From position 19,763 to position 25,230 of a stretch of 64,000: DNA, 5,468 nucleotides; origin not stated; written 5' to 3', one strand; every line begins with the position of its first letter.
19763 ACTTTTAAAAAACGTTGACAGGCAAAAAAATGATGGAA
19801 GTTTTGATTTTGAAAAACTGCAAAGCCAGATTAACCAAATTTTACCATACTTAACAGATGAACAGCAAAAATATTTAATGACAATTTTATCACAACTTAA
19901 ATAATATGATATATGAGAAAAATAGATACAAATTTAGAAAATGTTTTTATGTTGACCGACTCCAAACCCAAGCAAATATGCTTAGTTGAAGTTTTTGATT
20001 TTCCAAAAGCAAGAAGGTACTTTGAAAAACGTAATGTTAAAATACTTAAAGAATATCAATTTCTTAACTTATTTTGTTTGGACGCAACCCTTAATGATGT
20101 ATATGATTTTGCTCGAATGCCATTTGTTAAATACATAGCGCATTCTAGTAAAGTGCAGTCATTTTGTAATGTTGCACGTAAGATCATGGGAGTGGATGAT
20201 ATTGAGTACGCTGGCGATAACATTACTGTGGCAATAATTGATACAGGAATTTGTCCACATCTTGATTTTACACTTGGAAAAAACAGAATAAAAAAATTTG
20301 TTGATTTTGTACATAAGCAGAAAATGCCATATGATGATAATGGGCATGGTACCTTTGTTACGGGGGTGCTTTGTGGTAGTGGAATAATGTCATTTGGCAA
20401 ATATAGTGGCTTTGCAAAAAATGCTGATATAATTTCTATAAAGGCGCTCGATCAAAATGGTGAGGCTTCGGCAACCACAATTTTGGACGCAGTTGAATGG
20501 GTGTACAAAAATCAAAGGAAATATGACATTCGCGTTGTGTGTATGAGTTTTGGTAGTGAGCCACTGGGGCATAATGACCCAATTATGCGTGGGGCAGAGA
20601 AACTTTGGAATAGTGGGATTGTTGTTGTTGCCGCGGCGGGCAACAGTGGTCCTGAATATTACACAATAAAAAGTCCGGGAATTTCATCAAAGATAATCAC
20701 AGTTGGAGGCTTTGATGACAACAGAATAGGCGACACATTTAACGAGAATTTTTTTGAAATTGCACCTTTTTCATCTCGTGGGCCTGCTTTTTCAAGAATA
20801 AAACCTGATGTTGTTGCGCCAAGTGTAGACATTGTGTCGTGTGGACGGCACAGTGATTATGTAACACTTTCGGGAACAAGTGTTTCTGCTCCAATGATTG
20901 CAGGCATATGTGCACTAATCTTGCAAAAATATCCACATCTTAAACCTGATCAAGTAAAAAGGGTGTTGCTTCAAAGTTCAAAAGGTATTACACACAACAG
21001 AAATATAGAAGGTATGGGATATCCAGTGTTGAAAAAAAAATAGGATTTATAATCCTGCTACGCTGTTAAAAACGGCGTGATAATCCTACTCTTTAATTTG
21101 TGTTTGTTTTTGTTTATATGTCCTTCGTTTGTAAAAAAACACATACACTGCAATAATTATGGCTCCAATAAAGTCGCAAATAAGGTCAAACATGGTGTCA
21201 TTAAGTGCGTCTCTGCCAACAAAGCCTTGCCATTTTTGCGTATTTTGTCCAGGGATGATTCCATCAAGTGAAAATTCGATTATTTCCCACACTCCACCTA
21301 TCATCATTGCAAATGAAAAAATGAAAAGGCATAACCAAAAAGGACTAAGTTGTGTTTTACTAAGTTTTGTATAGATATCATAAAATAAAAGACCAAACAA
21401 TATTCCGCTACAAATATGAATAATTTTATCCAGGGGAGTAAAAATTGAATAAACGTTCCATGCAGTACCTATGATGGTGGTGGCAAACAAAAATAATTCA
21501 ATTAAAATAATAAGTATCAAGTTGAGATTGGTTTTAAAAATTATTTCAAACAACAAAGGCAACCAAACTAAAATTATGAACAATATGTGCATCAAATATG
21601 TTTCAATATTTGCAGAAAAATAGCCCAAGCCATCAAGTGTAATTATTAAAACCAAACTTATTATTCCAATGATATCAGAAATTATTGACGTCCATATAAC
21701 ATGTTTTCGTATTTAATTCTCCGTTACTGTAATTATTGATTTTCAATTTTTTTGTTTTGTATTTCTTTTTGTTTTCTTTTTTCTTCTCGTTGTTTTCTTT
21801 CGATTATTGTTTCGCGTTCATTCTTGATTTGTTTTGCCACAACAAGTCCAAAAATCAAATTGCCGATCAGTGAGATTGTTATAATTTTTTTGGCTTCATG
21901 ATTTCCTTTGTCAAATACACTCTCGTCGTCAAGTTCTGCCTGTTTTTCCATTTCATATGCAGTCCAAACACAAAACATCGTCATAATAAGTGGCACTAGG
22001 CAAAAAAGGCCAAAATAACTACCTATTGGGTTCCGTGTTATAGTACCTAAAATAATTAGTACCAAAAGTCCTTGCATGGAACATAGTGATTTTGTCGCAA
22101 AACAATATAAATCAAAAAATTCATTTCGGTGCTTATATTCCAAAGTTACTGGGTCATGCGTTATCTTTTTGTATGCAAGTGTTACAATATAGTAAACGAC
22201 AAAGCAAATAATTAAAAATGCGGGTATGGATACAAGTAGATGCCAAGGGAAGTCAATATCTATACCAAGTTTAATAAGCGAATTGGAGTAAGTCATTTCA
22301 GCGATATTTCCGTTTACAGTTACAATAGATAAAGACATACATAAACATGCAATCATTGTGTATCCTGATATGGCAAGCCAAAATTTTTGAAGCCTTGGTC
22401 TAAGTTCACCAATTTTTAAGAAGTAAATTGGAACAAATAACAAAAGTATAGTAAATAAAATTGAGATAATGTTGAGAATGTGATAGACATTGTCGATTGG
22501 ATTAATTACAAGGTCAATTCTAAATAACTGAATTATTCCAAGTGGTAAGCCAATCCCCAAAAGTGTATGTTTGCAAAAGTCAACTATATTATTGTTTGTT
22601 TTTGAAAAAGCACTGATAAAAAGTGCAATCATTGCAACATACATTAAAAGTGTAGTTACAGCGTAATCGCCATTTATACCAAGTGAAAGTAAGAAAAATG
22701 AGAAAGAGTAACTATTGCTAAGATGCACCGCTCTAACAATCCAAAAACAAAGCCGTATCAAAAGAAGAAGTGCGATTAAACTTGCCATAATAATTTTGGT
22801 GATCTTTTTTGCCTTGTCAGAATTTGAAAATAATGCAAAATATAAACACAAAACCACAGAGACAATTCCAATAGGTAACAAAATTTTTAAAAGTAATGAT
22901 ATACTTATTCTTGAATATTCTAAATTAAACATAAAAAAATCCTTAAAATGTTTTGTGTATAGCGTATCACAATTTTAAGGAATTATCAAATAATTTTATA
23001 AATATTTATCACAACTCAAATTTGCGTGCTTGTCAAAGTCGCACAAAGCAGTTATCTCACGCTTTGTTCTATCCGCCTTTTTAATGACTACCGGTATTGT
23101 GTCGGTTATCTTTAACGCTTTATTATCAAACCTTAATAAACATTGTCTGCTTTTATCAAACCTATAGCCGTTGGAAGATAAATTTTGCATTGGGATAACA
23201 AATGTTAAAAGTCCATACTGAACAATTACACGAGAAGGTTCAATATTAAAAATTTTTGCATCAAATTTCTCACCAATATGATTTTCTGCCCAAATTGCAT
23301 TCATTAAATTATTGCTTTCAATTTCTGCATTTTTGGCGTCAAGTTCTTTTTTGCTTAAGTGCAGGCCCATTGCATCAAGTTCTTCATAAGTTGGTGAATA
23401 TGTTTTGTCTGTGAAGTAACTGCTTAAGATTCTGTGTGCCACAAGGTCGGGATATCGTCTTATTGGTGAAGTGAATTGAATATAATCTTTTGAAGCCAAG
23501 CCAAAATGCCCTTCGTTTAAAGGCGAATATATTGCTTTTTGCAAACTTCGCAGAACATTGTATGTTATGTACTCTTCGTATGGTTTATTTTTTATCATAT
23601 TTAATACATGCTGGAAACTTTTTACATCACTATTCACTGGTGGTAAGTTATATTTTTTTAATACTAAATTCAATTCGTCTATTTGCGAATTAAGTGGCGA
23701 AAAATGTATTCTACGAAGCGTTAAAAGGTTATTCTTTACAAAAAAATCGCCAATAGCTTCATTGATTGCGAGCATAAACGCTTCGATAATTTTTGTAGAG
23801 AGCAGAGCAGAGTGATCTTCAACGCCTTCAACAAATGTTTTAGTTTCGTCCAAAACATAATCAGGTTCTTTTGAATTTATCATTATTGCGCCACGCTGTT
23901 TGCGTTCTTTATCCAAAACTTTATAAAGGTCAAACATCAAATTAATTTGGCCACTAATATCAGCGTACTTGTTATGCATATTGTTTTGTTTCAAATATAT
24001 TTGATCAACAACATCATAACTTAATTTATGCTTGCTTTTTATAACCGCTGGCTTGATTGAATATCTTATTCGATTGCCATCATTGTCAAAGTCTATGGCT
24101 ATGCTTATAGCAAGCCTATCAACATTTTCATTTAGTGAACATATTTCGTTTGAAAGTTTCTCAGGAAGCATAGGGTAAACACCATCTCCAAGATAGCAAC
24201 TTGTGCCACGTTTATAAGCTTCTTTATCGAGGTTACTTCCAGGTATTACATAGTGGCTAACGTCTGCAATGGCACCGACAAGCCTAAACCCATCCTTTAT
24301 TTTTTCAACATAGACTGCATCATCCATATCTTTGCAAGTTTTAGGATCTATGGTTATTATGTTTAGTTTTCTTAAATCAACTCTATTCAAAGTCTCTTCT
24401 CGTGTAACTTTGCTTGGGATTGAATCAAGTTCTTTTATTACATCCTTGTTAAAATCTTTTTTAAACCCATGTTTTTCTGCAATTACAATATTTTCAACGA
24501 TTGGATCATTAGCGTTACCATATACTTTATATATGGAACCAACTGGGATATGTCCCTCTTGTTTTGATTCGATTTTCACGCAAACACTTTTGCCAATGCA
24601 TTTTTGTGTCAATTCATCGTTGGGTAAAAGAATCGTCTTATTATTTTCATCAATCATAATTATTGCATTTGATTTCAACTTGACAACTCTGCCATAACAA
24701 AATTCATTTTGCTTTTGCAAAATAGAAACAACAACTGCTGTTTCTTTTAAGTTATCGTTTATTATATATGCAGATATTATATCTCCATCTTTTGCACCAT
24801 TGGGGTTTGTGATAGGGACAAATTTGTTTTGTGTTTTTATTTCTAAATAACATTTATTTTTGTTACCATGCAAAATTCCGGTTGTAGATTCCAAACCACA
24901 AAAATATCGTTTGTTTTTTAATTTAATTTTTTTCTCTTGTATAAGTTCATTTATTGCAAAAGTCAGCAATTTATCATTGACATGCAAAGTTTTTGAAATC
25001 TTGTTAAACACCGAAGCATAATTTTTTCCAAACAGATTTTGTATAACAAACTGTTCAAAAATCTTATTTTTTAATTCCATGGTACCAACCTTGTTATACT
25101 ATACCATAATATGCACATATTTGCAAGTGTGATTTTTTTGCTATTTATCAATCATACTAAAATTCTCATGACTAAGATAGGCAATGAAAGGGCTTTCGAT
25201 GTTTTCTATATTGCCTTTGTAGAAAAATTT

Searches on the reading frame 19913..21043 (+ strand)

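Call 76: search_protein_families(library=pfam, proteins=[window:19913-21043:+], max_evalue=0.000001)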
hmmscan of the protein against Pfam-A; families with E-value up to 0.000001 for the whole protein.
window:19913-21043:+ (376 aa): 1 family
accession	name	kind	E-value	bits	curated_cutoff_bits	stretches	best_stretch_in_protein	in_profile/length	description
PF00082.27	Peptidase_S8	-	1.4e-47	162.9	21.8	1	101-369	1-288/288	Subtilase family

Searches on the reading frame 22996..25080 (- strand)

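Call 76: search_protein_families(library=pfam, proteins=[window:22996-25080:-], max_evalue=0.000001)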
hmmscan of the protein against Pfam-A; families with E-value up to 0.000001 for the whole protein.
window:22996-25080:- (694 aa): 2 families
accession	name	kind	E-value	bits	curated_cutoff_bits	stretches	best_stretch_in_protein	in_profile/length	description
PF00773.25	RNB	-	5.2e-98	328.7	29.3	1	233-556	1-324/326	RNB domain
PF17876.7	CSD2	-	6.5e-10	39.4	26.2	0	147-210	10-73/74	Cold shock domain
